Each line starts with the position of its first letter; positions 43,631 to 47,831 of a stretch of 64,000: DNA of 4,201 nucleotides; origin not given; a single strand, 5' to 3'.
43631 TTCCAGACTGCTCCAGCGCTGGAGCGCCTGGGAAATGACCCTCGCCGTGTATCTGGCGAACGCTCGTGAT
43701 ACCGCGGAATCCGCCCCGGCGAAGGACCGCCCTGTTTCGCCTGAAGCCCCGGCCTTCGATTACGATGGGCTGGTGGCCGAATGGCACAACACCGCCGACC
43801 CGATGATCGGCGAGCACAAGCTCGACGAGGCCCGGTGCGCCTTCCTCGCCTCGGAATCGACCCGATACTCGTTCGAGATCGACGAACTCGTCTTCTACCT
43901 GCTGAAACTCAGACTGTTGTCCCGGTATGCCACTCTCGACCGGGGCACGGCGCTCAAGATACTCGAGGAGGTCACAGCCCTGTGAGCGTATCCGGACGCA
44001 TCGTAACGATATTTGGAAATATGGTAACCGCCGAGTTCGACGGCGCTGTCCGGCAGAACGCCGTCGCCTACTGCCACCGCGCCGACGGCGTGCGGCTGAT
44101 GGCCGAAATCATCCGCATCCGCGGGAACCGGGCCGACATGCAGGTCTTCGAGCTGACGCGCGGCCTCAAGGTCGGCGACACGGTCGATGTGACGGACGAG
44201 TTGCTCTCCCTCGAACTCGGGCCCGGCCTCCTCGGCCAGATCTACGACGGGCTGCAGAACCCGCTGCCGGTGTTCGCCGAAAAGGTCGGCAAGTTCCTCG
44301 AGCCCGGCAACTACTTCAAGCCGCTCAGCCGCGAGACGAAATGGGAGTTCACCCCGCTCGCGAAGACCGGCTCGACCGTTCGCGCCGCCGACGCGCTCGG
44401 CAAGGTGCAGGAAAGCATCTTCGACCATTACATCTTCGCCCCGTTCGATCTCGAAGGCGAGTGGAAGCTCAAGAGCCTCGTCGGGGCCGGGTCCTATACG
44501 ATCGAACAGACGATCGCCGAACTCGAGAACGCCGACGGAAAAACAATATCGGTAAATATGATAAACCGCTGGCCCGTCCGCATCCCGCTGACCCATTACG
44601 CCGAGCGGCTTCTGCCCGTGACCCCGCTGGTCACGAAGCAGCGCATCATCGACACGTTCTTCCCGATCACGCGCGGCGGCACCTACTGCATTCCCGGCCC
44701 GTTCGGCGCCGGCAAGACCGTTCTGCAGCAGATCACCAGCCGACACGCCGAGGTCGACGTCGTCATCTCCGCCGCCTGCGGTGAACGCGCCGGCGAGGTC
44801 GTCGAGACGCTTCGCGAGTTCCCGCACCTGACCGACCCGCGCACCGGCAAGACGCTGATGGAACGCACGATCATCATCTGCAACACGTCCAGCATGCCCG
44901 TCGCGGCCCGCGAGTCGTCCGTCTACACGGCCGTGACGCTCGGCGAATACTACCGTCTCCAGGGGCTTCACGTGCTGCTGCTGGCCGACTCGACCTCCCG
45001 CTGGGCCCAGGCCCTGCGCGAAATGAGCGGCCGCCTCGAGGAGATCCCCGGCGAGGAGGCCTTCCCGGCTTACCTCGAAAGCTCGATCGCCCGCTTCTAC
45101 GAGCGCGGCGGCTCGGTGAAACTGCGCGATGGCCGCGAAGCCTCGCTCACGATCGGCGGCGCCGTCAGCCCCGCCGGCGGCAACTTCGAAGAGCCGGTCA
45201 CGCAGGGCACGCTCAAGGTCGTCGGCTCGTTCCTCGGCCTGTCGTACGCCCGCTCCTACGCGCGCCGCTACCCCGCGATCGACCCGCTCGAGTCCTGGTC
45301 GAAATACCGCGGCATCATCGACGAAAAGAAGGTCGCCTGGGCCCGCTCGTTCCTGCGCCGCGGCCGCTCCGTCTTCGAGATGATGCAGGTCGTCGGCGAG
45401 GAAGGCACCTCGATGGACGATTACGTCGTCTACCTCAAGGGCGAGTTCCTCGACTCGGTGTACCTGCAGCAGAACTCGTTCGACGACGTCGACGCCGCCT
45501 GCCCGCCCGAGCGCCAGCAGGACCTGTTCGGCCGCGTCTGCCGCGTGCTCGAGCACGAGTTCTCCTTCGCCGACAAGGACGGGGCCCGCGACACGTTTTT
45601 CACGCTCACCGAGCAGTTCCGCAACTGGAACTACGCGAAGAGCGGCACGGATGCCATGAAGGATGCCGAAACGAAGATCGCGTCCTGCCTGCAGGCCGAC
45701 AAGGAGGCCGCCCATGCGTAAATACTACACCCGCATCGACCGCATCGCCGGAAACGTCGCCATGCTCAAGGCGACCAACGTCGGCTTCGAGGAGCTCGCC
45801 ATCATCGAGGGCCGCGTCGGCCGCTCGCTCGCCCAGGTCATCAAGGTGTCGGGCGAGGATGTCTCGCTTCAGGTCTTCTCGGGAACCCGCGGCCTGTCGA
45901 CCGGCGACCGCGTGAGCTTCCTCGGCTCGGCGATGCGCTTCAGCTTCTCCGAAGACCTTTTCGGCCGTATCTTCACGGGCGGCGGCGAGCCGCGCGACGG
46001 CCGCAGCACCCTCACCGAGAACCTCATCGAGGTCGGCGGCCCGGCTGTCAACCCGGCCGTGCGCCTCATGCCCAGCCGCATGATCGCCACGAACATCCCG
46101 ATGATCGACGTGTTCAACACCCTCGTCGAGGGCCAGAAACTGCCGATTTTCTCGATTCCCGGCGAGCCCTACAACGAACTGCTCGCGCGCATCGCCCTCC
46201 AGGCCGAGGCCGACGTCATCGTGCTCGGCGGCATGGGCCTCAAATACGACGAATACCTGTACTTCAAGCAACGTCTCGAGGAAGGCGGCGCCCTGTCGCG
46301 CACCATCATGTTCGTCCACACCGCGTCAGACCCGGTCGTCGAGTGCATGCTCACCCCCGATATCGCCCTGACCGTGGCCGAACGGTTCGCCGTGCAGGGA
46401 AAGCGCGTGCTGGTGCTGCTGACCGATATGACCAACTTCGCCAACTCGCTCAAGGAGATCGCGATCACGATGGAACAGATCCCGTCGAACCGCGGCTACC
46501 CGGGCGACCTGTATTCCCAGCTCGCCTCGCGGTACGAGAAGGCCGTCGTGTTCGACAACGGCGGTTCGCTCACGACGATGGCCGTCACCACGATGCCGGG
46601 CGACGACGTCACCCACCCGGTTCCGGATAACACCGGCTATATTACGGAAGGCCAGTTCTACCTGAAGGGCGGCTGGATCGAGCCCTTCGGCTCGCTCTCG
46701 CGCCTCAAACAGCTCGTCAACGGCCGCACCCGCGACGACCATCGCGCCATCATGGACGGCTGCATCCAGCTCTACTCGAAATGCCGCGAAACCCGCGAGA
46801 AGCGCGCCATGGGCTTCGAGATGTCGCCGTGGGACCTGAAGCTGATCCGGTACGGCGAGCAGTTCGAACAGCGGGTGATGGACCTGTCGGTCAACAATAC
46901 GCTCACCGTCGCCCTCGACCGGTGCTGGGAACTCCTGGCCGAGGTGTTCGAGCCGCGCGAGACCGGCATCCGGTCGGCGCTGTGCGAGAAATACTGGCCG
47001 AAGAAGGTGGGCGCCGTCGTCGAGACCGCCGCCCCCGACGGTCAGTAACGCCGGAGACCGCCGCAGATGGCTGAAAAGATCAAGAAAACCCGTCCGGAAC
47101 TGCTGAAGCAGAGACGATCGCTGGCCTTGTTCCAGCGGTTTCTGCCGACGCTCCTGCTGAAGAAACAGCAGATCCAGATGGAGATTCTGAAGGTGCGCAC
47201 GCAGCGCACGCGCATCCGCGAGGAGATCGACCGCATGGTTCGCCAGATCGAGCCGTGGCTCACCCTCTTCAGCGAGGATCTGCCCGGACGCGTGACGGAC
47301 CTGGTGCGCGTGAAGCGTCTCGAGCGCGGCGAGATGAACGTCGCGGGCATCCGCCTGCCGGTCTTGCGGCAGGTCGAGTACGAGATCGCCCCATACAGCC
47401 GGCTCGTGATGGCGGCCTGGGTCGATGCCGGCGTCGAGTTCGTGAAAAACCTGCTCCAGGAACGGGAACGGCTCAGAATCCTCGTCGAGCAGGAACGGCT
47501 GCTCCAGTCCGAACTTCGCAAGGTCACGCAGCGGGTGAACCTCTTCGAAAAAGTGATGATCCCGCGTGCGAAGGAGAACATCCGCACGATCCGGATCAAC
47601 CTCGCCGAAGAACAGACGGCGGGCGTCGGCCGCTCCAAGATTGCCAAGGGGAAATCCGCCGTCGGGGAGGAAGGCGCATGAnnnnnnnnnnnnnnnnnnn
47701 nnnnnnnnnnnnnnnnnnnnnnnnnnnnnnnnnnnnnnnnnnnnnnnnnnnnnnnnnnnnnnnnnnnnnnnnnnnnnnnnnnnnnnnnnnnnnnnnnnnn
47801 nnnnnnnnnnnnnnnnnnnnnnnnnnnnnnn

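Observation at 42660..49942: Minimal V-type ATPase operon with Chlamydiae/Spirochaete gene order (E, unknown, A, B, D, I, K)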

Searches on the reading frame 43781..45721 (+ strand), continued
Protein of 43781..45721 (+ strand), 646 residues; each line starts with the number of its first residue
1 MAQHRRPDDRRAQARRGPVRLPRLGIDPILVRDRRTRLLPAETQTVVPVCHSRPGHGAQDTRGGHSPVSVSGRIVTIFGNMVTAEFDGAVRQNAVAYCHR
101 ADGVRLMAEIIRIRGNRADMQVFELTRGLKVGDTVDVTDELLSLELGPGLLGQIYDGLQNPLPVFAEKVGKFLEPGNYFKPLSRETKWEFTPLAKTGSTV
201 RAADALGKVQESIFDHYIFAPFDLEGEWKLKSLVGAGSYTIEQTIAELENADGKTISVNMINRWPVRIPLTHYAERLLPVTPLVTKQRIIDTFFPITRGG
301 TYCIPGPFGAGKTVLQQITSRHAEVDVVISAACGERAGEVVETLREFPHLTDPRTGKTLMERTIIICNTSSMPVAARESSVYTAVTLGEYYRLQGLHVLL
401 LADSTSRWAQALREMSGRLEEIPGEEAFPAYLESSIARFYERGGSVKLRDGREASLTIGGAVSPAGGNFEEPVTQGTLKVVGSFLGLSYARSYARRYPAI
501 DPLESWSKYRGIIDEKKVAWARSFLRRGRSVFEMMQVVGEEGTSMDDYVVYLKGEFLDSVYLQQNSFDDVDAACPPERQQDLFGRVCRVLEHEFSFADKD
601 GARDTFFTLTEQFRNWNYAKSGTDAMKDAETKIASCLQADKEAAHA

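Call 80: get_annotated_region(hit=H8, flank=6000)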
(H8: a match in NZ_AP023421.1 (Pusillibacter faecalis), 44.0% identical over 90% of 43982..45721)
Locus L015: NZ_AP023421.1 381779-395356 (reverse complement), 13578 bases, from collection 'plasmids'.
description: Pusillibacter faecalis strain MM59 plasmid pMM59_01
organism: Pusillibacter faecalis (NCBI taxid 2714358)
taxonomy: Bacteria; Bacillota; Clostridia; Eubacteriales; Oscillospiraceae; Pusillibacter; Pusillibacter faecalis
host: -; source: Homo sapiens; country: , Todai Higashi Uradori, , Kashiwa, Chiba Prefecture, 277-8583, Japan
typing (MOB-suite, as given by PLSDB): conjugative; relaxase MOBQ,MOBV; mating-pair formation MPF_T
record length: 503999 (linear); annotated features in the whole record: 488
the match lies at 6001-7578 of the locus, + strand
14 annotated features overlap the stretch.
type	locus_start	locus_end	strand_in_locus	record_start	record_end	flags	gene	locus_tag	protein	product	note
CDS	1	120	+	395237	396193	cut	-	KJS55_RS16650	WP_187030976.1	oligopeptide/dipeptide ABC transporter ATP-binding protein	GO:0015833 - peptide transport [Evidence IEA]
CDS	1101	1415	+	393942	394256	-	-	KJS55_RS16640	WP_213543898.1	hypothetical protein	-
CDS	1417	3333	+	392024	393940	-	-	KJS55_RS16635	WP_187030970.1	V-type ATP synthase subunit I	-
CDS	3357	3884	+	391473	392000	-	-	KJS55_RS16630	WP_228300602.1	V-type ATP synthase subunit K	-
CDS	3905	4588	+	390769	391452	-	-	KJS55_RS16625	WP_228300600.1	V-type ATP synthase subunit E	-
CDS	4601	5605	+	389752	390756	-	-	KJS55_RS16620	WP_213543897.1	V-type ATPase subunit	-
CDS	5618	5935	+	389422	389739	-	-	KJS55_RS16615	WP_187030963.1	V-type ATP synthase subunit F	-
CDS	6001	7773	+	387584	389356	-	-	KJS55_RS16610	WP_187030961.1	V-type ATP synthase subunit A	-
CDS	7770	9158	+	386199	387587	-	-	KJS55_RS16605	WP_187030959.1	V-type ATP synthase subunit B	-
CDS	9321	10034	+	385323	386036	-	-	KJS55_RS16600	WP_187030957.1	V-type ATP synthase subunit D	-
CDS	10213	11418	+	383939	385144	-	-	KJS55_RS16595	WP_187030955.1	FprA family A-type flavoprotein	-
CDS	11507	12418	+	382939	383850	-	-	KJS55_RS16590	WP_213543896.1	CorA family divalent cation transporter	GO:0055085 - transmembrane transport [Evidence IEA]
CDS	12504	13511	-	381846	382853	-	asnA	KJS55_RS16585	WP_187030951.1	aspartate--ammonia ligase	GO:0006529 - asparagine biosynthetic process [Evidence IEA]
CDS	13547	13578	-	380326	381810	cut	gltX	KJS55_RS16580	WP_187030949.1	glutamate--tRNA ligase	GO:0006424 - glutamyl-tRNA aminoacylation [Evidence IEA]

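Call 84: search_protein_families(library=pfam, max_evalue=0.01, proteins=[L011:4525-5214:+, L011:5219-5908:+, L010:4527-5117:+, L010:5119-5997:+, L012:4652-5653:+, L012:1272-1583:+, L012:5646-5960:+])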
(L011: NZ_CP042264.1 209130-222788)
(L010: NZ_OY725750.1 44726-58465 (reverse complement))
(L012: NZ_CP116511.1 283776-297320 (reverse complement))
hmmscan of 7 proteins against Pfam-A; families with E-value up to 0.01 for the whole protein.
L011:4525-5214:+ (229 aa): 1 family
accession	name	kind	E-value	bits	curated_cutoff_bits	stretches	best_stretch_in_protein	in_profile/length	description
PF04614.17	Pex19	-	0.0042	17.3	22.2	1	10-128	11-120/249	Pex19 protein family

L011:5219-5908:+ (229 aa): 0 families

L010:4527-5117:+ (196 aa): 2 families
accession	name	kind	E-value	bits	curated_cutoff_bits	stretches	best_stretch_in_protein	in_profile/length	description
PF07352.17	Phage_Mu_Gam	-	3e-05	24.4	28.3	1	26-126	9-116/149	Bacteriophage Mu Gam like protein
PF00206.25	Lyase_1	-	0.0013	18.7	27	1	19-90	26-93/312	Lyase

L010:5119-5997:+ (292 aa): 1 family
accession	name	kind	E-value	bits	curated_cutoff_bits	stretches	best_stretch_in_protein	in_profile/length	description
PF10962.13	DUF2764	-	2.2e-125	418.2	24.1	1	1-279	1-271/271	Protein of unknown function (DUF2764)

L012:4652-5653:+ (333 aa): 1 family
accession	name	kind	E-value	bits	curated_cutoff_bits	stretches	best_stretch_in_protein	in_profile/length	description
PF01992.21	vATP-synt_AC39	-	4.4e-71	240.4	29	1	9-326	1-338/339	ATP synthase (C/AC39) subunit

L012:1272-1583:+ (103 aa): 0 families

L012:5646-5960:+ (104 aa): 1 family
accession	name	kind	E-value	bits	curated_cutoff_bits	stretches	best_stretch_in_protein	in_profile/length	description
PF01990.22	ATP-synt_F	-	8.8e-21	74.5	23.5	1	5-93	1-91/91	ATP synthase (F/14-kDa) subunit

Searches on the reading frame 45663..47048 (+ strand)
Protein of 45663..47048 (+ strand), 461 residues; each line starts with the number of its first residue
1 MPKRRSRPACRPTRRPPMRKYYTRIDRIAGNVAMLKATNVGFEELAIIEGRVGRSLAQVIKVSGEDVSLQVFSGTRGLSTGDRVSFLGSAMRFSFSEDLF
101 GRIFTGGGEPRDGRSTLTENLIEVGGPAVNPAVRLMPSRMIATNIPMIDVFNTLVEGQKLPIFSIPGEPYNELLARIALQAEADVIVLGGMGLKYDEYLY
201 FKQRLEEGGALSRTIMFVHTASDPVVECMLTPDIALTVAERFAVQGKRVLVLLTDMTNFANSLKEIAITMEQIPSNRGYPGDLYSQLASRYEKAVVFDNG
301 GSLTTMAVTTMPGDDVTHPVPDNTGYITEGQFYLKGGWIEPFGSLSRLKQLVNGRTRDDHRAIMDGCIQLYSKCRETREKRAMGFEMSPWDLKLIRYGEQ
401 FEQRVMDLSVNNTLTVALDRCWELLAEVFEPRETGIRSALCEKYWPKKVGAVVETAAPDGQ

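Call 3: search_protein_families(library=pfam, max_evalue=1, proteins=[window:45663-47048:+])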
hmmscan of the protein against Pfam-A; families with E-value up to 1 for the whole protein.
window:45663-47048:+ (461 aa): 3 families
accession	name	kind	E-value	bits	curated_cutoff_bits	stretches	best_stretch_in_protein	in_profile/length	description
PF00006.31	ATP-synt_ab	-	3.1e-55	187.6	29.5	1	145-335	2-194/213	ATP synthase alpha/beta family, nucleotide-binding domain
PF22919.1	ATP-synt_VA_C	-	8e-09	35.9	24.7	1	351-445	3-101/101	C-terminal domain of V and A type ATP synthase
PF02874.29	ATP-synt_ab_N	-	7.4e-07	30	20.9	1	44-88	21-69/69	ATP synthase alpha/beta family, beta-barrel domain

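Call 4: search_protein_families(library=ncbifam, max_evalue=1, proteins=[window:45663-47048:+])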
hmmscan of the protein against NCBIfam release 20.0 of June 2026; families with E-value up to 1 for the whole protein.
window:45663-47048:+ (461 aa): 33 families (the best 25 are shown)
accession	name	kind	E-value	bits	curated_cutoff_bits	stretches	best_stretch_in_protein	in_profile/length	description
NF002555.0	PRK02118.1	equivalog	1.1e-210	699.9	431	1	18-448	1-433/436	V-type ATP synthase subunit B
NF003235.0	PRK04196.1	subfamily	2.3e-108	362.9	349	1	18-448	2-458/462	V-type ATP synthase subunit B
TIGR01041.1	ATP_syn_B_arch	equivalog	1.4e-98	330.4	844.65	1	22-449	2-455/458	ATP synthase subunit B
TIGR01040.1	V-ATPase_V1_B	equivalog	5.9e-82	275.6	804.65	1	24-447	4-462/467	V-type ATPase subunit B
NF005295.0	PRK06820.1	equivalog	1.2e-44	153.1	690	1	11-332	19-337/440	EscN/YscN/HrcN family type III secretion system ATPase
TIGR02546.1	III_secr_ATP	equivalog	2.5e-43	148.4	604.75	1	20-335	4-323/423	type III secretion system ATPase SctN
TIGR01026.1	fliI_yscN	subfamily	1.1e-41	143.1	379.5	1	18-334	20-339/440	FliI/YscN family ATPase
TIGR03496.1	FliI_clade1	equivalog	2.9e-40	138.4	619.1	1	25-335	3-316/414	flagellar protein export ATPase FliI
TIGR03498.1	FliI_clade3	equivalog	2.5e-38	131.8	587.45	1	48-379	29-368/418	flagellar protein export ATPase FliI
TIGR03497.1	FliI_clade2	equivalog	2e-36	125.9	629.8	1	24-335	2-314/413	flagellar protein export ATPase FliI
NF005391.0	PRK06936.1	equivalog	3.9e-36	124.8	657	1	56-333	60-337/439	type III secretion system ATPase SctN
NF005765.0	PRK07594.1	equivalog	7.4e-35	120.5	715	1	22-334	19-331/433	EscN/YscN/HrcN family type III secretion system ATPase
NF006012.0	PRK08149.1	equivalog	1.4e-30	106.6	594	1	22-334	10-330/431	type III secretion system ATPase SctN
NF006290.1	PRK08472.1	equivalog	3.1e-30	105.4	644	1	20-334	17-333/433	flagellar protein export ATPase FliI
NF006575.0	PRK09099.1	subfamily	4.2e-30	104.9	706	1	19-334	24-341/443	type III secretion system ATPase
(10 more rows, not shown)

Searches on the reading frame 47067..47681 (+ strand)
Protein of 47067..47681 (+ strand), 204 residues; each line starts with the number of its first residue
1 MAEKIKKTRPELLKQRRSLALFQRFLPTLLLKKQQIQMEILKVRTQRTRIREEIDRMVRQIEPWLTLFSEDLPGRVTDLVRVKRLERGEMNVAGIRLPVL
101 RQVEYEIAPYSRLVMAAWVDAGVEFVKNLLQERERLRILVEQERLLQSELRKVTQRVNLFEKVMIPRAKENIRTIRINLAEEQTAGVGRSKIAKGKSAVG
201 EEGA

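Call 3: search_protein_families(library=pfam, max_evalue=1, proteins=[window:47067-47681:+])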
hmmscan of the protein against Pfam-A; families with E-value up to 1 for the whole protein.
window:47067-47681:+ (204 aa): 2 families
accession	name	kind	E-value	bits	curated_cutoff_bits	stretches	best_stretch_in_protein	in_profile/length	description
PF01813.22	ATP-synt_D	-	7.5e-35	121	25.7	1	11-194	1-195/196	ATP synthase subunit D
PF11083.13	Relaxase_C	-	0.11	13.2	30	1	11-62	66-117/125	C-terminal helical hairpin domain from relaxase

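Call 4: search_protein_families(library=ncbifam, max_evalue=1, proteins=[window:47067-47681:+])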
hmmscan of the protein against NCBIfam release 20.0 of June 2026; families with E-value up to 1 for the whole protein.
window:47067-47681:+ (204 aa): 7 families
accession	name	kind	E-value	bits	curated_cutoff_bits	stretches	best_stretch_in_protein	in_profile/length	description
NF002565.0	PRK02195.1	equivalog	3.1e-61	206.7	189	1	1-197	1-196/204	V-type ATP synthase subunit D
TIGR00309.1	V_ATPase_subD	subfamily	6.8e-29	101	72.25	1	3-196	2-205/209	V-type ATP synthase subunit D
NF001545.0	PRK00373.1-4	equivalog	1.1e-09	38.4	226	1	2-192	6-205/216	V-type ATP synthase subunit D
NF001543.0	PRK00373.1-2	equivalog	5.8e-07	29.4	290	1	4-189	5-200/212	V-type ATP synthase subunit D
NF001546.0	PRK00373.1-5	equivalog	2e-05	24.4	334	1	109-188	122-201/207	V-type ATP synthase subunit D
NF001542.0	PRK00373.1-1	equivalog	8e-05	22.1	261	1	1-198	2-208/212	V-type ATP synthase subunit D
NF001544.0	PRK00373.1-3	equivalog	0.0037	17.1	253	1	4-194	7-204/216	V-type ATP synthase subunit D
